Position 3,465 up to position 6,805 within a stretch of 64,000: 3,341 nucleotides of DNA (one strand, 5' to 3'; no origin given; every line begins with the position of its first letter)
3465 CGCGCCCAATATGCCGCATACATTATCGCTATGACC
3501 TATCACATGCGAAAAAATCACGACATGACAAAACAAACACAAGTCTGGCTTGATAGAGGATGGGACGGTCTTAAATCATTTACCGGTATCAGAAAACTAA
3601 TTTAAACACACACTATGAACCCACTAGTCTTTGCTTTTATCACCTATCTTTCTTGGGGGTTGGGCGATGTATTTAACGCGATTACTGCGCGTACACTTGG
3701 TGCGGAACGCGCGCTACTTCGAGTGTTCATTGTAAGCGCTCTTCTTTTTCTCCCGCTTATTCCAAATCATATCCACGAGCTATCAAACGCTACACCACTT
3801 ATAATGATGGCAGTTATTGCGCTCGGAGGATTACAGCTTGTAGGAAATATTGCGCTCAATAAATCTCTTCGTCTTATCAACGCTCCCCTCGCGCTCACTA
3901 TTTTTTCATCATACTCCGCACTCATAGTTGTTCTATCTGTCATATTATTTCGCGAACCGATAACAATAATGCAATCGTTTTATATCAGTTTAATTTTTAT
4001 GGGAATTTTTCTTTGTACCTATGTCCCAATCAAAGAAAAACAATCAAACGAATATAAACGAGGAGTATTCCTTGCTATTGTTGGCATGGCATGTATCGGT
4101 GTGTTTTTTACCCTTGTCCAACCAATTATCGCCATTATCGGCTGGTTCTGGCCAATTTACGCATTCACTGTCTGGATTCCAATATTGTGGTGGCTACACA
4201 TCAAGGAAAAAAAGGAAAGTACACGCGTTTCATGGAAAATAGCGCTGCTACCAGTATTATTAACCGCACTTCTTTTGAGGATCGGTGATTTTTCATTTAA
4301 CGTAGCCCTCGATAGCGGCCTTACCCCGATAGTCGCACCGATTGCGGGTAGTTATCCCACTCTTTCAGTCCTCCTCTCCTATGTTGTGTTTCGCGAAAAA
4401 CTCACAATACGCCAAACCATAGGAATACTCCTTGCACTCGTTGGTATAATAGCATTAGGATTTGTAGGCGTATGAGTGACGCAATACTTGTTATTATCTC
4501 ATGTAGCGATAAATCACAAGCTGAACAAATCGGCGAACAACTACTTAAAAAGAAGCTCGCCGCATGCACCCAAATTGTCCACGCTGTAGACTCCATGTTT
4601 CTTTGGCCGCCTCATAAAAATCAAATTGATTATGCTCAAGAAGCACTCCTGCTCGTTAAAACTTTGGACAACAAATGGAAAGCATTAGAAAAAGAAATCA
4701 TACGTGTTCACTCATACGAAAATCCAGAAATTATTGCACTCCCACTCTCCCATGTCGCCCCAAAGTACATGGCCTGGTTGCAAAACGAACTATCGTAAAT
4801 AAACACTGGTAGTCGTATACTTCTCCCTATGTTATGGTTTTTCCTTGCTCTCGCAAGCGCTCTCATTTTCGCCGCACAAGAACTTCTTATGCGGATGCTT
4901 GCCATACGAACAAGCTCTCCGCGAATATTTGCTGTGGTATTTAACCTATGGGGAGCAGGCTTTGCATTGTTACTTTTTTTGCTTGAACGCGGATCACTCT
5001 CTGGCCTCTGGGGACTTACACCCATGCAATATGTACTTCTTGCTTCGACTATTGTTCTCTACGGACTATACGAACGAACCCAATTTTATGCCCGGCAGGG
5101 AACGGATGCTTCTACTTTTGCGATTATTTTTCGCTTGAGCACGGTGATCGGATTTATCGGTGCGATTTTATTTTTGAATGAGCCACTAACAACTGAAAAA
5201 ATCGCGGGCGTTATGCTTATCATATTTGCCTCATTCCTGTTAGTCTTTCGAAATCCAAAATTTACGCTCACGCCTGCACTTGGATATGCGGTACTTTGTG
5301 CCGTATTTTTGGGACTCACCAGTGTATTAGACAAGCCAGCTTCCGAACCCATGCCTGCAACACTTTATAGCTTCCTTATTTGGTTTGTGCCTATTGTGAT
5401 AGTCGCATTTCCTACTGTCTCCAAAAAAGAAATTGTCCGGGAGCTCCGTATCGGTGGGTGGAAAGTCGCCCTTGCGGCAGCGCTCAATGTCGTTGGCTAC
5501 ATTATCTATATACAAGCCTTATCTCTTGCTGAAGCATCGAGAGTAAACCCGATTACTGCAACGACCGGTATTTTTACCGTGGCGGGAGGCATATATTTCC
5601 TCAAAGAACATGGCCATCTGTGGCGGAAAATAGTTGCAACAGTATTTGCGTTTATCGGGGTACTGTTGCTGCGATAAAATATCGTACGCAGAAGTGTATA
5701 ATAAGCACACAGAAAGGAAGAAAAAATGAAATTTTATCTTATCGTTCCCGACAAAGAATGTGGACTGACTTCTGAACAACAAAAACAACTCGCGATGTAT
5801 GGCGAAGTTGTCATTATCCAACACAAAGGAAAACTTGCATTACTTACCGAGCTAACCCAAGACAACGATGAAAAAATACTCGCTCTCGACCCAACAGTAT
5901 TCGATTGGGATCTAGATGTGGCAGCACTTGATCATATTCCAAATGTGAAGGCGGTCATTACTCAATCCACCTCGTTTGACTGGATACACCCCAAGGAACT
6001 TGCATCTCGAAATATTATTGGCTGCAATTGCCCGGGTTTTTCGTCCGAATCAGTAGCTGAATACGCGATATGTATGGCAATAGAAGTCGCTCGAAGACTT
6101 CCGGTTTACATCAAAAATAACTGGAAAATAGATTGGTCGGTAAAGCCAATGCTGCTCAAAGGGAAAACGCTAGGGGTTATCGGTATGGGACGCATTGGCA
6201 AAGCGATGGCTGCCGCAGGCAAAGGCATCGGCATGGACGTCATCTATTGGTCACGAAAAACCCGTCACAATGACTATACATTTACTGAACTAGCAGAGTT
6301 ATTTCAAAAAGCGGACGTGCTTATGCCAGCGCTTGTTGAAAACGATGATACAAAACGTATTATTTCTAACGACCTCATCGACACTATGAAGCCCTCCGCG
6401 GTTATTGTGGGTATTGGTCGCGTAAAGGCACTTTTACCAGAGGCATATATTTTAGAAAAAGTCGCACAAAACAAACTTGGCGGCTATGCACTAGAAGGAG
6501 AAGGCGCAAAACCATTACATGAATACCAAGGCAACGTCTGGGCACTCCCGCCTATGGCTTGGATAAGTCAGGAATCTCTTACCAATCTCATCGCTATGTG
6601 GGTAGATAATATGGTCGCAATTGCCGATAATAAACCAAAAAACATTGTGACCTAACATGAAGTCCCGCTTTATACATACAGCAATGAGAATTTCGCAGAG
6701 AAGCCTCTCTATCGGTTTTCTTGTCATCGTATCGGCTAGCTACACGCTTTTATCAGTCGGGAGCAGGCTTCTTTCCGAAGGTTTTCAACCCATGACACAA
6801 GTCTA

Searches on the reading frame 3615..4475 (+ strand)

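Call 38: search_protein_families(library=pfam, proteins=[window:3615-4475:+], max_evalue=0.001)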
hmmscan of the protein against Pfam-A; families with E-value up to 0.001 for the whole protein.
window:3615-4475:+ (286 aa): 3 families
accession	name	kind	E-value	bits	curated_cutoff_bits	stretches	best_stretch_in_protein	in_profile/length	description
PF00892.27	EamA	-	5.2e-21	75.8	28.2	2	4-134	4-133/135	EamA-like transporter family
PF08449.17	UAA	-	0.00017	21.3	26.2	0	57-136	230-309/311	UAA transporter family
PF03151.22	TPT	-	0.00041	20.3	30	0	182-279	40-133/291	Triose-phosphate Transporter family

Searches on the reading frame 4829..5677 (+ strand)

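Call 38: search_protein_families(library=pfam, proteins=[window:4829-5677:+], max_evalue=0.001)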
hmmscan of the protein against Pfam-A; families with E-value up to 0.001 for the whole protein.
window:4829-5677:+ (282 aa): 2 families
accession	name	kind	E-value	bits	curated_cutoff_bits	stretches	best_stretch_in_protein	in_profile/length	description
PF00892.27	EamA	-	1e-20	74.8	28.2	2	151-281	4-133/135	EamA-like transporter family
PF10639.15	TMEM234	-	0.00012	22.6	30.1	0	210-280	41-111/113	Putative transmembrane family 234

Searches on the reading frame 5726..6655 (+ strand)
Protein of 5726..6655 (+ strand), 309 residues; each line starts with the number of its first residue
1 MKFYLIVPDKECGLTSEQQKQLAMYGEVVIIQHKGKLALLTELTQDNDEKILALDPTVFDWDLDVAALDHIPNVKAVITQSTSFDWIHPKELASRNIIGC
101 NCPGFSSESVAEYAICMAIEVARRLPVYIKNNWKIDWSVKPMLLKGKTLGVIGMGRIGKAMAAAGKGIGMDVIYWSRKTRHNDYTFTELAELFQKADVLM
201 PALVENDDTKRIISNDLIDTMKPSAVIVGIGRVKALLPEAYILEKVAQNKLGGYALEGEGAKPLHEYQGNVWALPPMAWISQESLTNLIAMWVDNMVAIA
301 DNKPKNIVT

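Call 38: search_protein_families(library=pfam, proteins=[window:5726-6655:+], max_evalue=0.001)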
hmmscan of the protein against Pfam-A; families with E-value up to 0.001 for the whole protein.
window:5726-6655:+ (309 aa): 5 families
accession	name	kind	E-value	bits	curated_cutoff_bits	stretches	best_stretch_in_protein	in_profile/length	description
PF02826.25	2-Hacid_dh_C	-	1.2e-25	90.4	25.1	1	117-264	3-159/178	D-isomer specific 2-hydroxyacid dehydrogenase, NAD binding domain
PF00389.36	2-Hacid_dh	-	1.3e-11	44.7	24.6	1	38-308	27-133/134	D-isomer specific 2-hydroxyacid dehydrogenase, catalytic domain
PF03446.21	NAD_binding_2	-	9.7e-06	26.1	21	1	149-234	2-96/161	NAD binding domain of 6-phosphogluconate dehydrogenase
PF00670.27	AdoHcyase_NAD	-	0.00012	22.7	27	1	142-234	19-113/162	S-adenosyl-L-homocysteine hydrolase, NAD binding domain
PF07991.19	KARI_N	-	0.00015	21.8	20.6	1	144-227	2-91/165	Acetohydroxy acid isomeroreductase, NADPH-binding domain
